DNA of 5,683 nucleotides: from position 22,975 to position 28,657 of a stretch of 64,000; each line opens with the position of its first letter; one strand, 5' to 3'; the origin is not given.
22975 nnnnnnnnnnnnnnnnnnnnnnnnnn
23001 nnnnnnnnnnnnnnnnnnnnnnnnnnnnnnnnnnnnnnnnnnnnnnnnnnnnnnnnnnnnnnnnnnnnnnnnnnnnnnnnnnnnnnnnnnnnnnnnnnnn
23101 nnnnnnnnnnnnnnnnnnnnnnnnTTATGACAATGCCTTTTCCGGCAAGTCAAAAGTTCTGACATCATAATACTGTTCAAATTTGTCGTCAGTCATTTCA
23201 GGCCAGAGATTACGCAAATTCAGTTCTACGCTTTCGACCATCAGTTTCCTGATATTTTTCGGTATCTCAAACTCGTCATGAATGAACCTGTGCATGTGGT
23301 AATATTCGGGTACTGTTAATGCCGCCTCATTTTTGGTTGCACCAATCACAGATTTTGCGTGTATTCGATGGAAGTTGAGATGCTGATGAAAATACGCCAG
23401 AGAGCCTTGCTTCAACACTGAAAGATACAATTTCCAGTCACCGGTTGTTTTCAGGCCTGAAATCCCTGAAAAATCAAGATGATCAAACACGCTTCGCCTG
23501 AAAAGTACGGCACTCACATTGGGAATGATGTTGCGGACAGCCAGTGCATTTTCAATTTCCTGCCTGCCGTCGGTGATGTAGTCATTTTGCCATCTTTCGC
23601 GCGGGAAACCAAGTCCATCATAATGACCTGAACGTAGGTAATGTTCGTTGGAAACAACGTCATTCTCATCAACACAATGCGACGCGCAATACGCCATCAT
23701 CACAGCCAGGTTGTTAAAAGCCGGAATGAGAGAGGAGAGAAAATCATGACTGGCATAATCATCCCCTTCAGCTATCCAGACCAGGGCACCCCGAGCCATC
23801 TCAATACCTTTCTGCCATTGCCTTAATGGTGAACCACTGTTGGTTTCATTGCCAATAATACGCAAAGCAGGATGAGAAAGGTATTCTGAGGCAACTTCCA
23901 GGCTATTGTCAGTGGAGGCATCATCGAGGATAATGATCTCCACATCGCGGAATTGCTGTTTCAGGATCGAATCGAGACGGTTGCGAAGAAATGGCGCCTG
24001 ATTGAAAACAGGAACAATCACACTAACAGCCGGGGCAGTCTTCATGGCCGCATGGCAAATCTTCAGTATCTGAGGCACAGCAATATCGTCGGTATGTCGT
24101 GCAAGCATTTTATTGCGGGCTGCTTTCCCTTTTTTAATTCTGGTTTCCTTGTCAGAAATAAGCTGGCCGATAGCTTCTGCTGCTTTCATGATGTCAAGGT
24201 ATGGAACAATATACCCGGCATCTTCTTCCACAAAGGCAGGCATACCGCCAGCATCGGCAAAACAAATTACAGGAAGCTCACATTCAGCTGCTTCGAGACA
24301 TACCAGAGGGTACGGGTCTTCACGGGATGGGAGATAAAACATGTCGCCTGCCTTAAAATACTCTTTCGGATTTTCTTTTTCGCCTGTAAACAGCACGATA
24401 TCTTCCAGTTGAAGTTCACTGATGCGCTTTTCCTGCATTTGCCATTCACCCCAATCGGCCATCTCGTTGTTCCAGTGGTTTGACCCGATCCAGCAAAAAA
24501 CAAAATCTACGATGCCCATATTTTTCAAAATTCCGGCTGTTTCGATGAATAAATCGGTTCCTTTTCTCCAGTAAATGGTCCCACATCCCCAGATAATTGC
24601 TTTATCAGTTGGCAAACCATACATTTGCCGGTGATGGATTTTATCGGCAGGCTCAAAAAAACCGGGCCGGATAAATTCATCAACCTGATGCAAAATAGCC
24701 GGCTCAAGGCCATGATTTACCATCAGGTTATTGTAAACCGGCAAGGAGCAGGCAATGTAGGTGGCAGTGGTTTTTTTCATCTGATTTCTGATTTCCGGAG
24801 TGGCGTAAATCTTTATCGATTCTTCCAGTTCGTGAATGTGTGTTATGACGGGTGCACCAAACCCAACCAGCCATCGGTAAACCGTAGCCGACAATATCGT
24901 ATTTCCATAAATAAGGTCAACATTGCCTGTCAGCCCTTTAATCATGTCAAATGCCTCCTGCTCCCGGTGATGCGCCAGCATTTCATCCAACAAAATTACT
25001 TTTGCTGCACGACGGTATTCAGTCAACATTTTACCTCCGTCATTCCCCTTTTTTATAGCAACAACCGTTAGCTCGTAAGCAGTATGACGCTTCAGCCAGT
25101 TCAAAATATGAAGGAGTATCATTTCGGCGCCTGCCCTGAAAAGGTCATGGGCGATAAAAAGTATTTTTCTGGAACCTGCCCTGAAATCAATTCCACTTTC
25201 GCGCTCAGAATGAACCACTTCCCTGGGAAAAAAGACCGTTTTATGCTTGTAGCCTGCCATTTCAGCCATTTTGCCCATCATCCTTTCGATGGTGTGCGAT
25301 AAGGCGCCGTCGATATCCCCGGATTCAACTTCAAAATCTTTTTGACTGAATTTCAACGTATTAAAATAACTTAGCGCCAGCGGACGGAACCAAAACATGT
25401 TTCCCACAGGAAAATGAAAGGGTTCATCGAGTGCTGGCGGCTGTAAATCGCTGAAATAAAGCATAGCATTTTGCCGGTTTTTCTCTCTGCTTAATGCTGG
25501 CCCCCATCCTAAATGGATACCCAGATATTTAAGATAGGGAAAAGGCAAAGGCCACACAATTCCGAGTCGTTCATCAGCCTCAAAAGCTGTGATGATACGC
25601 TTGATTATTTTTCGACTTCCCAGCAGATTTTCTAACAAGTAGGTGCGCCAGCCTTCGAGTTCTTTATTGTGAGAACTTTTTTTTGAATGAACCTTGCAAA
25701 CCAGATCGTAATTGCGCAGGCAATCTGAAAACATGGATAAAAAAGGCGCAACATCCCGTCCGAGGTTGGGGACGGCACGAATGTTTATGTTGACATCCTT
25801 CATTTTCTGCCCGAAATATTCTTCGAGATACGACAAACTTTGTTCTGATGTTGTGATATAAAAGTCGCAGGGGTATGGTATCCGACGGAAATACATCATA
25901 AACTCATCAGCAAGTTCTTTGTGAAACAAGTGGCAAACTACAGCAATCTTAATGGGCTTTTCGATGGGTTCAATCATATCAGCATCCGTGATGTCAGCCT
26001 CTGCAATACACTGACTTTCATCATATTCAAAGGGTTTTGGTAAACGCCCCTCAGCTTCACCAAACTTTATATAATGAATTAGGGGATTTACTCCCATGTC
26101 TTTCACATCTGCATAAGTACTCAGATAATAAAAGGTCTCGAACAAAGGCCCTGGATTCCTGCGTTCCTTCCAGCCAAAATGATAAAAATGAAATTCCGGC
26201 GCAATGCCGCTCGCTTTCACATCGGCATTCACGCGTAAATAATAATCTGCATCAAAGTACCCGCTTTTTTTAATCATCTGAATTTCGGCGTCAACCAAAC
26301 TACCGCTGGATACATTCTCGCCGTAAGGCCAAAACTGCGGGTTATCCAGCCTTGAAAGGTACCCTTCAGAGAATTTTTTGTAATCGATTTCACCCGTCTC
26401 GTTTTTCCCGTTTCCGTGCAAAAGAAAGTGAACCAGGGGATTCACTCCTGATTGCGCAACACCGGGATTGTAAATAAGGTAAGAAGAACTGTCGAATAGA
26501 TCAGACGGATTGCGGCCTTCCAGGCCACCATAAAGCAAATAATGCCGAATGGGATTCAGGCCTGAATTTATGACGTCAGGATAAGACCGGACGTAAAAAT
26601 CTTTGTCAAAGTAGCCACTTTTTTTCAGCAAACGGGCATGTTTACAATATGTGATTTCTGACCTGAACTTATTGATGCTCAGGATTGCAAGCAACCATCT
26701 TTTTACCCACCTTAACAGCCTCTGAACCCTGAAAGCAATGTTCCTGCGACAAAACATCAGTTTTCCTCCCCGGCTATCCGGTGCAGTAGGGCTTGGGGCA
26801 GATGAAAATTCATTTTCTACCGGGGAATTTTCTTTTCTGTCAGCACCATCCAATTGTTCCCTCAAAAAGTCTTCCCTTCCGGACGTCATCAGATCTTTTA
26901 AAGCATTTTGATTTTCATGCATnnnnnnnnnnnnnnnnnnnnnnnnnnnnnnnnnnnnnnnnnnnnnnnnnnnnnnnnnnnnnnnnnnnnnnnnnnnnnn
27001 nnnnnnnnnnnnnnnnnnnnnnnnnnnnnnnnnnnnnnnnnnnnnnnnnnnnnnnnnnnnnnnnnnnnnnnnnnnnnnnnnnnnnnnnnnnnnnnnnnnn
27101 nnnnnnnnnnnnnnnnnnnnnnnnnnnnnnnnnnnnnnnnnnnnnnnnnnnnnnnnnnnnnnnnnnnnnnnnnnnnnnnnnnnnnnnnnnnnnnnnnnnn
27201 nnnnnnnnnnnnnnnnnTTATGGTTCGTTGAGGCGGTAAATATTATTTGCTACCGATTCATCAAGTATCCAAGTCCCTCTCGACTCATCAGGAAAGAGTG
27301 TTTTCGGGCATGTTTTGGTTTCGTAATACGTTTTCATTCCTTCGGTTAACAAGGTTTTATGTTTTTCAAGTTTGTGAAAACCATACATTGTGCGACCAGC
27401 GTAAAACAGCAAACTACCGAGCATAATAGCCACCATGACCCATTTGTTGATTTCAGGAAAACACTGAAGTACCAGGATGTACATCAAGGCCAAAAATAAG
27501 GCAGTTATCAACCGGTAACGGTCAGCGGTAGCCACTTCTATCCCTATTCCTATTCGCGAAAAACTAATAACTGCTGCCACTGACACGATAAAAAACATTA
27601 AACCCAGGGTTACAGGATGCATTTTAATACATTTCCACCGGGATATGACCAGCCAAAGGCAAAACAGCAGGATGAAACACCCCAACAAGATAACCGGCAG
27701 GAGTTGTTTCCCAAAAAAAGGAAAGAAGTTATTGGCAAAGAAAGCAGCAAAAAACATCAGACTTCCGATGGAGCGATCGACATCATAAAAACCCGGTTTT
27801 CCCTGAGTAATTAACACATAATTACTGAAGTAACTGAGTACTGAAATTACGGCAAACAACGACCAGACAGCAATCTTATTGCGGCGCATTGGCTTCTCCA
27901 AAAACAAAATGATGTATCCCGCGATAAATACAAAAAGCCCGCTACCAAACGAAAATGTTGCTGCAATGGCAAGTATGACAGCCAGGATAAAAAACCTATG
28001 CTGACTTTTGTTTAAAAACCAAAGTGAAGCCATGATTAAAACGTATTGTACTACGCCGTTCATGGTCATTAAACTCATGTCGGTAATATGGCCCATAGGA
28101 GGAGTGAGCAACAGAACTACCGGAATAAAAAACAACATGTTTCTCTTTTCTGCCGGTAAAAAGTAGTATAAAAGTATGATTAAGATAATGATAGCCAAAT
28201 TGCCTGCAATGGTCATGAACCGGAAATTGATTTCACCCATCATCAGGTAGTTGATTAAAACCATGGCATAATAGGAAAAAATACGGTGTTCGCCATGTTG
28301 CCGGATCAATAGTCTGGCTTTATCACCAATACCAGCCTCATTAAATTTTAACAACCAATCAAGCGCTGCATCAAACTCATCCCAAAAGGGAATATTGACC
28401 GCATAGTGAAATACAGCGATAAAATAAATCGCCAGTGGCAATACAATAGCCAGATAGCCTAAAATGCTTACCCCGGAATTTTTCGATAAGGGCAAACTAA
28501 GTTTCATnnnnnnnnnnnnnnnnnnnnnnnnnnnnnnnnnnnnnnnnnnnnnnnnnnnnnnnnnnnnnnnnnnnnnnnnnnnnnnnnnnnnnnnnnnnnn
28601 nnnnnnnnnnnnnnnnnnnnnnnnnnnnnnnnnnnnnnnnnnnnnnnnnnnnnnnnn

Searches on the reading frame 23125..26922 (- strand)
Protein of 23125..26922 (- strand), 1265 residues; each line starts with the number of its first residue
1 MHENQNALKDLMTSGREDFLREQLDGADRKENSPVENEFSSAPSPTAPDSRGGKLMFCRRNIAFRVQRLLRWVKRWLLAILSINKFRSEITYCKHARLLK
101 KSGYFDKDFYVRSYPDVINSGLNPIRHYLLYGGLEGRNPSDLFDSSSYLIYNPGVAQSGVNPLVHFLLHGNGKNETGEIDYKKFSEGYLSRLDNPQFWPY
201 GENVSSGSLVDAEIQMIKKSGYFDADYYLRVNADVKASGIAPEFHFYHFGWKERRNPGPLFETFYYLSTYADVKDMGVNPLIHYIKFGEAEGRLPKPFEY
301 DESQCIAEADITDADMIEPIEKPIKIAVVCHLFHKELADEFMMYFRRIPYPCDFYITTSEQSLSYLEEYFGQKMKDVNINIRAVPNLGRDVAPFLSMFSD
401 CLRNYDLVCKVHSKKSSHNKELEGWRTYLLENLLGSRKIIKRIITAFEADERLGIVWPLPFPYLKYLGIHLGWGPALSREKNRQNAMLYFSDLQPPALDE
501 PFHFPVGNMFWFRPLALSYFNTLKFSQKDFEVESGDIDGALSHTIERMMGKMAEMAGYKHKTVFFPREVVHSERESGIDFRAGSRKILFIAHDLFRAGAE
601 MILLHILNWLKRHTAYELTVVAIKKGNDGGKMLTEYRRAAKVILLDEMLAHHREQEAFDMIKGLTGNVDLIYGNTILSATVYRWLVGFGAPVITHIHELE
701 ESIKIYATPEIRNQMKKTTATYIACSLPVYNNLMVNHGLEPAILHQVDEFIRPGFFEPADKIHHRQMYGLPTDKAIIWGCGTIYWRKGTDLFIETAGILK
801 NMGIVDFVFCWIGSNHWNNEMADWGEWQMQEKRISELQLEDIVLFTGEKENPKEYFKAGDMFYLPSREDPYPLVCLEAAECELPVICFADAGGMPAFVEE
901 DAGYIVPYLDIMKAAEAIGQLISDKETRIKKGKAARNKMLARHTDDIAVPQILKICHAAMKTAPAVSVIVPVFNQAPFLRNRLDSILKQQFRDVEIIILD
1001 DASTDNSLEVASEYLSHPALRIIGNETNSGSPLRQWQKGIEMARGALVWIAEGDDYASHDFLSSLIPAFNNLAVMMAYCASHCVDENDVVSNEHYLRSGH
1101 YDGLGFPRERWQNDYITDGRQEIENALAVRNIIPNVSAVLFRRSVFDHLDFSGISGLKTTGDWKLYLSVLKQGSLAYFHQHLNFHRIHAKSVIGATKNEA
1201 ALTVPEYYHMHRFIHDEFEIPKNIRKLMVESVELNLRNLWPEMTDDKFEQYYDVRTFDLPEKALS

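Call 10: search_protein_families(library=pfam, proteins=[window:23125-26922:-], max_evalue=0.001)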
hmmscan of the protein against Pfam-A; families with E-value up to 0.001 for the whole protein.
window:23125-26922:- (1265 aa): 6 families
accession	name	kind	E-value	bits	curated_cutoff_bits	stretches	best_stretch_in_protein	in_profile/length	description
PF05045.17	RgpF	-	2e-47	162.5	25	1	322-558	268-503/503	Rhamnan synthesis protein F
PF00534.26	Glycos_transf_1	-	1.4e-23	83.7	26.4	1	763-937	4-171/172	Glycosyl transferases group 1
PF00535.33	Glycos_transf_2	-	5.4e-23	82.2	23.3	1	967-1097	1-131/168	Glycosyl transferase family 2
PF13692.12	Glyco_trans_1_4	-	6.3e-19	69.1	27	1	780-924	7-142/142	Glycosyl transferases group 1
PF13641.12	Glyco_tranf_2_3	-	4.4e-15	56.8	27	1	964-1197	1-222/230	Glycosyltransferase like family 2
PF10111.15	Glyco_tranf_2_2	-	1.8e-06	28.1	27.3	1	967-1067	1-104/276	Glycosyltransferase like family 2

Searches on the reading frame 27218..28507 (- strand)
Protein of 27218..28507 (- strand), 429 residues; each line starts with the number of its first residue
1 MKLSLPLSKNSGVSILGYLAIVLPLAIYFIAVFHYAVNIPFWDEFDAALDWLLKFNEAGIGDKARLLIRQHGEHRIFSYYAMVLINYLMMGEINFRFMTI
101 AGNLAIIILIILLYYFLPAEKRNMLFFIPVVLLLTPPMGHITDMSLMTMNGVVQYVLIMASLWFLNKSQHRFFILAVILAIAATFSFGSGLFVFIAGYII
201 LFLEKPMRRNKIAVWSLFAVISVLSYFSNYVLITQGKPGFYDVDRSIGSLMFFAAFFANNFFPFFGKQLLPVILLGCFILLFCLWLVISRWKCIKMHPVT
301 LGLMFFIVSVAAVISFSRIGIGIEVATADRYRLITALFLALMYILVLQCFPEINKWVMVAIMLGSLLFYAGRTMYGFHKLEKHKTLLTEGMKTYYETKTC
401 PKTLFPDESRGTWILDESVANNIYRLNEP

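Call 5: search_protein_families(library=pfam, proteins=[window:27218-28507:-], max_evalue=10)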
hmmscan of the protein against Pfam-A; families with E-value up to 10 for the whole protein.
window:27218-28507:- (429 aa): 1 family
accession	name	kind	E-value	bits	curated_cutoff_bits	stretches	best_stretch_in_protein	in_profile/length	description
PF19529.4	DUF6057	-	2.3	7.4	29.8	1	103-231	74-205/569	Family of unknown function (DUF6057)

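Call 9: search_protein_families(library=ncbifam, proteins=[window:27218-28507:-], max_evalue=10)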
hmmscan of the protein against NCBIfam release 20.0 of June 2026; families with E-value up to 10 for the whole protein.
window:27218-28507:- (429 aa): 0 families

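Call 14: search_solved_structures(query=window:27218-28507:-, max_evalue=10)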
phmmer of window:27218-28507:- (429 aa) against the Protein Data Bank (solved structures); distinct sequences matched with E-value up to 10: 0.

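Call 18: find_homologous_proteins(query=window:27218-28507:-, max_evalue=0.001)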
Query window:27218-28507:- (429 aa): 9 proteins with E <= 0.001 among 8000 candidates.
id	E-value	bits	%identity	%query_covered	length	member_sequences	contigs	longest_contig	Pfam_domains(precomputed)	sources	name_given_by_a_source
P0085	1.1e-279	946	100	100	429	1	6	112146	-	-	-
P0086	1.7e-146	507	55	98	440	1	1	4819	-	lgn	-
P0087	4.5e-94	334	54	69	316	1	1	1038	-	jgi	jgi:hypothetical protein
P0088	3.0e-39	154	30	94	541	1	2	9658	-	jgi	jgi:hypothetical protein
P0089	1.6e-24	105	28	86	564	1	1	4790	-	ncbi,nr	ncbi:MAG: hypothetical protein LH606_09950 [Cytophagaceae bacterium]|nr:hypothetical protein [Cytoph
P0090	6.2e-23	100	25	95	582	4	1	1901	-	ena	-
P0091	5.2e-22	97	27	99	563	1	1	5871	-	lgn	-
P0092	5.9e-18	83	26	98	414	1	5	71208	-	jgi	jgi:hypothetical protein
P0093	2.8e-15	75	30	51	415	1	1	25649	-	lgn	-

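Call 66: predict_structure(alignment_id=A5)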
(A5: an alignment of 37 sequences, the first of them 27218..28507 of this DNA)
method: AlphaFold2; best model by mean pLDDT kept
length: 429 residues; sequences in the alignment: 37
mean_pLDDT: 90.6   pTM: 0.90
mean pLDDT of the five models: 90.6, 90.0, 89.9, 89.8, 89.7
residues with pLDDT >= 90: 323; 70-90: 72; 50-70: 26; < 50: 8
segments of 3 or more residues with pLDDT < 50: 1-8
pLDDT, mean of each block of 10 residues (from residue 1): 45 71 89 94 97 98 96 95 98 96 93 90 72 68 89 95 96 98 96 98 86 98 96 73 84 97 93 98 97 96 98 94 93 93 94 87 87 88 94 97 97 98 87
secondary structure, 60 per line:
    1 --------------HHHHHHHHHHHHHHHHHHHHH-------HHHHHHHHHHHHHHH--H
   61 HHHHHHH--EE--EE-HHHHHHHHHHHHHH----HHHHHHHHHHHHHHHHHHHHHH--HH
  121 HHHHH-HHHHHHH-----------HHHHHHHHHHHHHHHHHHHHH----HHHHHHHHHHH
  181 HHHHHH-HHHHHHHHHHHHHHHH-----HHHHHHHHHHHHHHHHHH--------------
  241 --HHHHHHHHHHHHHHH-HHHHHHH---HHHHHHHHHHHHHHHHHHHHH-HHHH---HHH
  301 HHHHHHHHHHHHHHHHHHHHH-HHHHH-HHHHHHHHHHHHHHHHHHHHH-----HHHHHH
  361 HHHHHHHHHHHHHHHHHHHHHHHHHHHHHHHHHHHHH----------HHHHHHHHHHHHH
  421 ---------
elements in order: H15-35 H43-57 H60-67 H77-90 H95-116 H119-125 H127-133 H145-165 H170-186 H188-203 H209-226 H243-257 H259-265 H269-289 H291-294 H298-321 H323-327 H329-349 H355-397 H408-420

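Call 69: fold_search(model_id=the predicted structure, library=pdb)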
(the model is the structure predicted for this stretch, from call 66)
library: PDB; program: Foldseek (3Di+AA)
matches with E <= 10: 334; with E <= 0.001: 0
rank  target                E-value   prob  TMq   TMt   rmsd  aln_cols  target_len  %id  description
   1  8pn9_A                8.6e-03  1.00  0.44  0.31  10.0       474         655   10  Structure of human oligosaccharyltransferase OST-A complex bound to NGI-1 (released 2024-05-08)
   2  8if8_C                9.8e-03  1.00  0.40  0.31  14.1       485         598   10  Arabinosyltransferase AftA (released 2023-05-31)
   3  5ezm                  1.4e-02  1.00  0.49  0.41  11.0       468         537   12  Crystal Structure of ArnT from Cupriavidus metallidurans in the apo state (released 2016-02-17)
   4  6gxc_A                1.7e-02  1.00  0.43  0.29  15.6       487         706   12  Bacterial oligosaccharyltransferase PglB in complex with an inhibitory peptide and a reactive lipid-linked oligosaccha (released 2018-11-14)
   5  5ogl_A                2.0e-02  0.99  0.39  0.27  10.2       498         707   12  Structure of bacterial oligosaccharyltransferase PglB in complex with an acceptor peptide and an lipid-linked oligosac (released 2017-10-25)
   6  8age_A                2.1e-02  1.00  0.45  0.32  10.1       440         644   12  Structure of yeast oligosaccharylransferase complex with acceptor peptide bound (released 2022-12-07)
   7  7oci_F                2.8e-02  0.99  0.39  0.29  13.0       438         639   11  Cryo-EM structure of yeast Ost6p containing oligosaccharyltransferase complex (released 2022-02-16)
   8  8b6l_I                4.3e-02  0.99  0.44  0.30  14.9       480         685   10  Subtomogram average of the human Sec61-TRAP-OSTA-translocon (released 2022-12-07)
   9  9dlh                  5.5e-02  1.00  0.49  0.37   7.3       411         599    9  donor substrate analog-bound AftB (released 2025-06-25)
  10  8agb_A                5.5e-02  0.99  0.42  0.30  12.4       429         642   11  Structure of yeast oligosaccharylransferase complex with lipid-linked oligosaccharide bound (released 2022-12-07)
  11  8agc_A                9.7e-02  0.92  0.37  0.26  16.5       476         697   13  Structure of yeast oligosaccharylransferase complex with lipid-linked oligosaccharide and non-acceptor peptide bound (released 2022-12-07)
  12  8imx_U                1.1e-01  0.92  0.36  0.37  14.8       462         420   12  Cryo-EM structure of GPI-T with a chimeric GPI-anchored protein (released 2023-08-16)
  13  6vrz                  1.2e-01  0.10  0.11  0.12  24.3       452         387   15  protein A (released 2020-06-03)
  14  6s7o_A                1.3e-01  0.94  0.42  0.30  13.0       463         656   10  Cryo-EM structure of human oligosaccharyltransferase complex OST-A (released 2019-12-18)
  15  6ftg_5                1.5e-01  0.97  0.47  0.34  15.2       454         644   12  Subtomogram average of OST-containing ribosome-translocon complexes from canine rough microsomal membranes (released 2018-03-21)
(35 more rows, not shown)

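Call 74: find_encoding_contigs(protein=P0092, flank=10000, max_places=2)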
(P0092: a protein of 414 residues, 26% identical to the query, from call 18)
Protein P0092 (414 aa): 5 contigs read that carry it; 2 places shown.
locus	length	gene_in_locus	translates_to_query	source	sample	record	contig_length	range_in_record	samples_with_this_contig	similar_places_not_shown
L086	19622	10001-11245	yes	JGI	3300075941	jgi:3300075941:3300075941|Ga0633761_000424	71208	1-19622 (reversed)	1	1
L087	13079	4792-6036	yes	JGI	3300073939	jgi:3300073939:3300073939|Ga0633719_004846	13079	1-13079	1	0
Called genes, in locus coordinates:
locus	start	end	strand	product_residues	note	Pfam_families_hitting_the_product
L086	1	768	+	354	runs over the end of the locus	PF00793:DAHP_synth_1, PF01817:CM_2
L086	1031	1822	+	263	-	PF13489:Methyltransf_23, PF08241:Methyltransf_11, PF08242:Methyltransf_12, PF13649:Methyltransf_25, PF13847:Methyltransf_31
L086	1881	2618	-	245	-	PF08501:Shikimate_dh_N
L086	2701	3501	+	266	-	PF13376:OmdA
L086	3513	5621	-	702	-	PF13567:DUF4131, PF03772:Competence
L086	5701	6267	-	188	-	PF00117:GATase, PF07722:Peptidase_C26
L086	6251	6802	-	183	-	PF02674:Colicin_V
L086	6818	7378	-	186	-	-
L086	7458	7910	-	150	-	PF09424:YqeY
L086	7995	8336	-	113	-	PF19937:GldC-like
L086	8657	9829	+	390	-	PF18962:Por_Secre_tail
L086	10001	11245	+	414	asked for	-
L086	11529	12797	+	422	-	-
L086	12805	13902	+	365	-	PF01073:3Beta_HSD, PF01370:Epimerase, PF02719:Polysacc_synt_2 (weak), PF07993:NAD_binding_4, PF16363:GDP_Man_Dehyd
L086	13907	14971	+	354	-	PF01370:Epimerase, PF02719:Polysacc_synt_2 (faint), PF04321:RmlD_sub_bind (weak), PF16363:GDP_Man_Dehyd, PF07993:NAD_binding_4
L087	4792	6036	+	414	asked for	-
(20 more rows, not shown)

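Call 92: search_protein_families(library=pfam, proteins=[P0296], max_evalue=10)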
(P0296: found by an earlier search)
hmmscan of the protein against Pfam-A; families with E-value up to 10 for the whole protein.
P0296 (492 aa): 1 family
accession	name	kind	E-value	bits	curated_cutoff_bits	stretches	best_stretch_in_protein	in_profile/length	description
PF24396.1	DUF7541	-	1.2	9.4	28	0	215-245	19-49/120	Family of unknown function (DUF7541)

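Call 96: find_encoding_contigs(protein=P0086, flank=5000, max_places=2)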
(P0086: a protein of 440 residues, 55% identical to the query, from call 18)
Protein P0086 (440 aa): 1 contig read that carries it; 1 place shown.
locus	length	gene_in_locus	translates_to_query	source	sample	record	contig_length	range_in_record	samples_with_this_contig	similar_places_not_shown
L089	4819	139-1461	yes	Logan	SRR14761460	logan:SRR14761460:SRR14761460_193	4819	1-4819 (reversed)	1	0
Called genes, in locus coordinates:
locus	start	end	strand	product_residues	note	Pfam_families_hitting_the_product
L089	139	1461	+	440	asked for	-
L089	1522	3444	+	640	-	PF13641:Glyco_tranf_2_3, PF00535:Glycos_transf_2, PF10111:Glyco_tranf_2_2, PF13641:Glyco_tranf_2_3, PF00535:Glycos_transf_2, PF10111:Glyco_tranf_2_2, PF13712:Glyco_tranf_2_5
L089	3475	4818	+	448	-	?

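Call 97: find_encoding_contigs(protein=P0088, flank=8000, max_places=2)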
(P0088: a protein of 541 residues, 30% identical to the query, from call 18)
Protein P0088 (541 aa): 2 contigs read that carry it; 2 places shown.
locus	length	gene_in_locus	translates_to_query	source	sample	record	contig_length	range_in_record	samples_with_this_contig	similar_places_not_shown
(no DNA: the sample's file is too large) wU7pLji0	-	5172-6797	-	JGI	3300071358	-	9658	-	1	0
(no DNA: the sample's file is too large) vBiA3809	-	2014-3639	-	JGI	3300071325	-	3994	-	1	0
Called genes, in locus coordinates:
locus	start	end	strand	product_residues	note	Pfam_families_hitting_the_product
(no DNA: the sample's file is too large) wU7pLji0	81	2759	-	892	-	PF13578:Methyltransf_24, PF13506:Glyco_transf_21 (faint), PF00535:Glycos_transf_2, PF13641:Glyco_tranf_2_3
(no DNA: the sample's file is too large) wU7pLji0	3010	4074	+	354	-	PF01073:3Beta_HSD (weak), PF01370:Epimerase, PF02719:Polysacc_synt_2 (weak), PF07993:NAD_binding_4, PF16363:GDP_Man_Dehyd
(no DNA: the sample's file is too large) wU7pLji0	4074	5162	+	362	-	PF01370:Epimerase, PF02719:Polysacc_synt_2 (weak), PF04321:RmlD_sub_bind (weak), PF16363:GDP_Man_Dehyd, PF07993:NAD_binding_4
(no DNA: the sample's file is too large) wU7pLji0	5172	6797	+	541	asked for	-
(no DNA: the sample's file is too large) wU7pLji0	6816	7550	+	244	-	PF00535:Glycos_transf_2, PF13641:Glyco_tranf_2_3 (weak)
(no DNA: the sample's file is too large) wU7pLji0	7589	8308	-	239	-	PF02353:CMAS (weak), PF05175:MTS, PF05401:NodS (weak), PF13489:Methyltransf_23, PF13847:Methyltransf_31, PF08241:Methyltransf_11, PF08242:Methyltransf_12, PF13649:Methyltransf_25, +1 more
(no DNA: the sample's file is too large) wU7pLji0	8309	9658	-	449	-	?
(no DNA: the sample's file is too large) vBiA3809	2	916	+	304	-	?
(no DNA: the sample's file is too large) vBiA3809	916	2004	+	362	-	PF01370:Epimerase, PF02719:Polysacc_synt_2 (weak), PF04321:RmlD_sub_bind (weak), PF16363:GDP_Man_Dehyd, PF07993:NAD_binding_4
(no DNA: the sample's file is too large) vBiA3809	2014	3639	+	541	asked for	-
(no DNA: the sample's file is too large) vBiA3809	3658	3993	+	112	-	?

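Call 102: search_solved_structures(query=A2, max_evalue=10)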
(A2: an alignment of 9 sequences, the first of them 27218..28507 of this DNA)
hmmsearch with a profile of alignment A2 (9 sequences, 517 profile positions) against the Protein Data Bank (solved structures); distinct sequences matched with E-value up to 10: 0.
